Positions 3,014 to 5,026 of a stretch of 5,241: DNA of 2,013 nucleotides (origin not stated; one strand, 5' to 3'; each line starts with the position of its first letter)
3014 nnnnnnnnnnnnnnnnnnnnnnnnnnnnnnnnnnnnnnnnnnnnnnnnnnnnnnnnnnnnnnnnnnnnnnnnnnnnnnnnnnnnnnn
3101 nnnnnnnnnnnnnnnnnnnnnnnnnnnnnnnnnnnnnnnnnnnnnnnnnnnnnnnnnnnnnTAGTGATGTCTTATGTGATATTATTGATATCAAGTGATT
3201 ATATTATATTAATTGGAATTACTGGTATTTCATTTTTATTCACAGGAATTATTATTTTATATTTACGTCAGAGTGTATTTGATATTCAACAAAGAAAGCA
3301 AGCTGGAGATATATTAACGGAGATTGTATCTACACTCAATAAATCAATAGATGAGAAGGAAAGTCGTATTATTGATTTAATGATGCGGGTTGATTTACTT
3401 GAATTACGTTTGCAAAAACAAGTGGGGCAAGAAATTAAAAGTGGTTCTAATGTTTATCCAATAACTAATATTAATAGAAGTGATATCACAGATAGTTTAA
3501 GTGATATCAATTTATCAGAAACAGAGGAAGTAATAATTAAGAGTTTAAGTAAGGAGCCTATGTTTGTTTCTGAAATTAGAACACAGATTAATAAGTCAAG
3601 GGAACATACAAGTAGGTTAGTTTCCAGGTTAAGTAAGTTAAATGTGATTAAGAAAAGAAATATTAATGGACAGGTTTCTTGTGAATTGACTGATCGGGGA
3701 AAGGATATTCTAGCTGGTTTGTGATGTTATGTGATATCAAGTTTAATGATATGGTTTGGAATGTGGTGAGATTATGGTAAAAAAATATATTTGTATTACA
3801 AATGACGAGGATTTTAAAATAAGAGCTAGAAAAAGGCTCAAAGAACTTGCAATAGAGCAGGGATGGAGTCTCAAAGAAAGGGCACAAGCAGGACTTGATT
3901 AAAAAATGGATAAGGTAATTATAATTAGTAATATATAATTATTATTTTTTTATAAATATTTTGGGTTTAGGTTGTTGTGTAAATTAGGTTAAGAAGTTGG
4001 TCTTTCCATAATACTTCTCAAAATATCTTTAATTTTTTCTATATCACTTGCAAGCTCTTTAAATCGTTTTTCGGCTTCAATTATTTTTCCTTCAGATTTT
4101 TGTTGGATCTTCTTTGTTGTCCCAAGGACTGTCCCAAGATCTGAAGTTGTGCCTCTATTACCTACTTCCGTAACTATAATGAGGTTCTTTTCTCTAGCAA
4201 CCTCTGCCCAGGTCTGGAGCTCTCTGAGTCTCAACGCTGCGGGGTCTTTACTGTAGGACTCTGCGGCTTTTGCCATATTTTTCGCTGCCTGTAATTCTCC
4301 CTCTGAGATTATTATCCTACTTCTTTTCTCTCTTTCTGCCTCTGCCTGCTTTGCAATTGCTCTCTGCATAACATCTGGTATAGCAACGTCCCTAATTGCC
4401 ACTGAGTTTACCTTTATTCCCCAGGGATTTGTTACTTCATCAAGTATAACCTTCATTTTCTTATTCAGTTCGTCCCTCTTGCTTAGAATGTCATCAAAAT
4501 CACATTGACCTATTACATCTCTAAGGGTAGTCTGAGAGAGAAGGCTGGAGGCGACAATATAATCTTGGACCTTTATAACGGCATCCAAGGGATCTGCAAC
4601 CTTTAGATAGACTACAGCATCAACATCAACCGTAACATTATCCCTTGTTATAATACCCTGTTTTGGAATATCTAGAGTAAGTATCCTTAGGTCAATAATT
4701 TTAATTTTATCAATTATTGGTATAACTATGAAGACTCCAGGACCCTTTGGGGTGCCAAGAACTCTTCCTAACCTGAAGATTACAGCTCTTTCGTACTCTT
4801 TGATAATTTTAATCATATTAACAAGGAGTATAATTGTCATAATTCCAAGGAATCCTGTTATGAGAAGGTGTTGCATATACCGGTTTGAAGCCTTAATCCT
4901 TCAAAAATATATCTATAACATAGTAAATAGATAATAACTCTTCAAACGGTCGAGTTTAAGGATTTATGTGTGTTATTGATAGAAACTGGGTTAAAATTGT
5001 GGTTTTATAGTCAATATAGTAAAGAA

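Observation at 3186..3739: Four copies of the palindrome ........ clustered on the membrane-wHTH gene and absent from the rest of the window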

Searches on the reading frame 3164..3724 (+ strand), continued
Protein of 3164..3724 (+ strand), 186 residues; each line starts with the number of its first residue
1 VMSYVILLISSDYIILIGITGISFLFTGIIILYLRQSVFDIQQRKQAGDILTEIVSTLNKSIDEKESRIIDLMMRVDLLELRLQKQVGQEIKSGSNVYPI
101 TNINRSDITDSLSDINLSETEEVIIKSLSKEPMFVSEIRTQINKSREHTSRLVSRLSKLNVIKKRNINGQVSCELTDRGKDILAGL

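Call 66: search_protein_families(library=pfam, proteins=[L016:10533-11126:-, L016:11482-12711:+], max_evalue=0.1)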
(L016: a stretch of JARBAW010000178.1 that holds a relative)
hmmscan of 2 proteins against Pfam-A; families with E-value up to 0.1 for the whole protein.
L016:10533-11126:- (197 aa): 1 family
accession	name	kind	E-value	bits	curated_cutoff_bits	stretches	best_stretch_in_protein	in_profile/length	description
PF21797.2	CycT2-like_C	-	0.063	13.5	27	0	129-171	37-78/93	Cyclin-T2-like, C-terminal domain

L016:11482-12711:+ (409 aa): 32 families (the best 25 are shown)
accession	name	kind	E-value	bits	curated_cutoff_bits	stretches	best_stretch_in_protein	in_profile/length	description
PF22703.2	Cdc6_lid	-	3.9e-23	81.5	27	1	230-296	2-68/68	Cdc6 AAA+ ATPase-type lid domain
PF09079.17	Cdc6_C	-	8.6e-22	77.4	25.1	1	306-394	2-96/96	CDC6, C terminal winged helix domain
PF13401.12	AAA_22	-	1.8e-14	54.6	27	1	60-177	5-104/130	AAA domain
PF00004.35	AAA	-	1.6e-10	42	21.2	1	63-210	1-119/131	ATPase family associated with various cellular activities (AAA)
PF22606.2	Cdc6-ORC-like_ATPase_lid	-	4.3e-09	36.6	27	1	223-279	1-57/60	Cdc6/ORC-like, ATPase lid domain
PF01637.24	ATPase_2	-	1.6e-08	35.1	33.2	1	50-188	10-146/225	ATPase domain predominantly from Archaea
PF13191.12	AAA_16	-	3.8e-08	34.4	32.6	1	37-165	2-144/167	AAA ATPase domain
PF05621.17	TniB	-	5.3e-06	26.4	22.4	1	49-167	24-133/189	Bacterial TniB protein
PF24883.2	NPHP3_N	-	7.6e-06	26.7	24.8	1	58-168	20-139/164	Nephrocystin 3, N-terminal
PF12775.13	AAA_7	-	0.00013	22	25.8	1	36-95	11-69/181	P-loop containing dynein motor region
PF00931.28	NB-ARC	-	0.00032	20.5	23.5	1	54-162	12-109/248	NB-ARC domain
PF13245.12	AAA_19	-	0.00071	20.2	25.1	1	61-94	12-45/134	AAA domain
PF03266.21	NTPase_1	-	0.00087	19.6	23.9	1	63-164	2-106/168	NTPase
PF05673.19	DUF815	-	0.0013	18.3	23.8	1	39-95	32-82/249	Protein of unknown function (DUF815)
PF05729.18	NACHT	-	0.0058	16.9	26.7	1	63-180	3-100/167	NACHT domain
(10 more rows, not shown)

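Call 80: search_protein_representatives(alignment_id=A1)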
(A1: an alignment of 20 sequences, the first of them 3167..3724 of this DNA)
Query: 20 sequences, 181 profile positions. Proteins with E-value up to 0.001 (for the whole library): 525; up to 1e-10: 109; up to 1e-30: 9. The best 150 are listed.
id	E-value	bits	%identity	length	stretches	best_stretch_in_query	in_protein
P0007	3.1e-77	274.6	-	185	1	1-179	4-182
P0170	1.5e-70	252.9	-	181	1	2-181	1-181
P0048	1.7e-56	207.0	-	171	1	1-177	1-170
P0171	2.2e-51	190.4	-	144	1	1-125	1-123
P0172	1.3e-42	161.8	-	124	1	1-109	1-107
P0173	5.1e-35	137.1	-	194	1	10-178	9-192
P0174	6.4e-35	136.7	-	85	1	42-128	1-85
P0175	7.8e-35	136.4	-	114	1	2-99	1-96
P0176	4.1e-31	124.3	-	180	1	4-178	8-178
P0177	1.2e-26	109.7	-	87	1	1-70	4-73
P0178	1.3e-22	96.6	-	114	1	1-84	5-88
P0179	6.2e-22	94.4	-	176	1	6-178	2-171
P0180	1.6e-20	89.8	-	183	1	10-177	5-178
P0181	6.6e-20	87.8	-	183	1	6-178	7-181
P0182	6.7e-19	84.5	-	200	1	10-178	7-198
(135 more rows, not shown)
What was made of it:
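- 3167..3724 (+): Gene for a 185-aa membrane-anchored winged-helix protein. Its parts are a transmembrane helix (about residues 12-33), a long coiled-coil helix to residue 88, a disordered linker (88-111) and a MarR/ArsR-like wHTH (118-184) with an invariant K-S/T-REHTSR helix. A small family: 109 representatives at E <= 1e-10 among 1.84 billion proteins (call 80).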

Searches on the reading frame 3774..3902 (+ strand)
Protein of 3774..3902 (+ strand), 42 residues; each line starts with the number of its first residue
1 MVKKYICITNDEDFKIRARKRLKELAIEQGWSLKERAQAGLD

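Call 5: search_protein_families(library=pfam, proteins=[window:3774-3902:+], max_evalue=1)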
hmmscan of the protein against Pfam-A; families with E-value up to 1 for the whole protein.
window:3774-3902:+ (42 aa): 1 family
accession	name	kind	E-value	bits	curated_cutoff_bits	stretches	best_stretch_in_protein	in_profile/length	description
PF09200.16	Monellin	-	0.058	13.7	23.6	1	11-23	24-36/43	Monellin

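Call 19: search_protein_families(library=ncbifam, proteins=[window:3774-3902:+], max_evalue=1)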
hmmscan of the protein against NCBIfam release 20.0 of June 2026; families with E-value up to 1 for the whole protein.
window:3774-3902:+ (42 aa): 0 families

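Call 62: search_solved_structures(query=window:3774-3899:+, max_evalue=10)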
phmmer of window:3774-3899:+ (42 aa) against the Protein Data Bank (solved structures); distinct sequences matched with E-value up to 10: 3.
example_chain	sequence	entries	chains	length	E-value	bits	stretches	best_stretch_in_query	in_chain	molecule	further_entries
5cwd_A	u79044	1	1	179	0.0024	21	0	8-39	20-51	Designed helical repeat protein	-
6g6b_A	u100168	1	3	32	0.38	14.3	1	17-39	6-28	CC-Type2-LL-L17Q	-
6g6c_A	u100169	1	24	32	1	12.9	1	17-39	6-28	CC-Type2-LL-L17E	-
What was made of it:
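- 3774..3902 (+): 42-aa ORF downstream of site 4. Its 5' end repeats the promoter-like sequence of the 134-aa gene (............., 3789-3801). It matches no family (calls 5, 19, 62).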

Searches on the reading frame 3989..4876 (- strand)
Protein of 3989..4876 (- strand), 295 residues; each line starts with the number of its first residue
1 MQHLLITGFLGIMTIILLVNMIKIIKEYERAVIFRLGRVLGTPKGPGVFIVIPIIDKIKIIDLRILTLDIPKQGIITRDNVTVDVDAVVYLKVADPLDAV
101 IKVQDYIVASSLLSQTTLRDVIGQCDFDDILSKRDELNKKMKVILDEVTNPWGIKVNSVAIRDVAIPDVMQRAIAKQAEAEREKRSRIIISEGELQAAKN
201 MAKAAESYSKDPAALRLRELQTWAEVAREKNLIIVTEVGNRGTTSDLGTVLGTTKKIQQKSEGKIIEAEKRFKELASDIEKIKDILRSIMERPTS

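Call 5: search_protein_families(library=pfam, proteins=[window:3989-4876:-], max_evalue=1)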
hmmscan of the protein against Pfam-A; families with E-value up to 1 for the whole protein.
window:3989-4876:- (295 aa): 3 families
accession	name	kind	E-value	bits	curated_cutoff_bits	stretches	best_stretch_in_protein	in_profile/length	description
PF01145.31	Band_7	-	6.9e-38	130.9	23.6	1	23-194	1-175/176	SPFH domain / Band 7 family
PF13421.11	Band_7_1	-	0.00088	19.4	24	1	116-179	143-208/211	SPFH domain-Band 7 family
PF11320.13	DUF3122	-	0.086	13.4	25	0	88-136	55-103/134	Protein of unknown function (DUF3122)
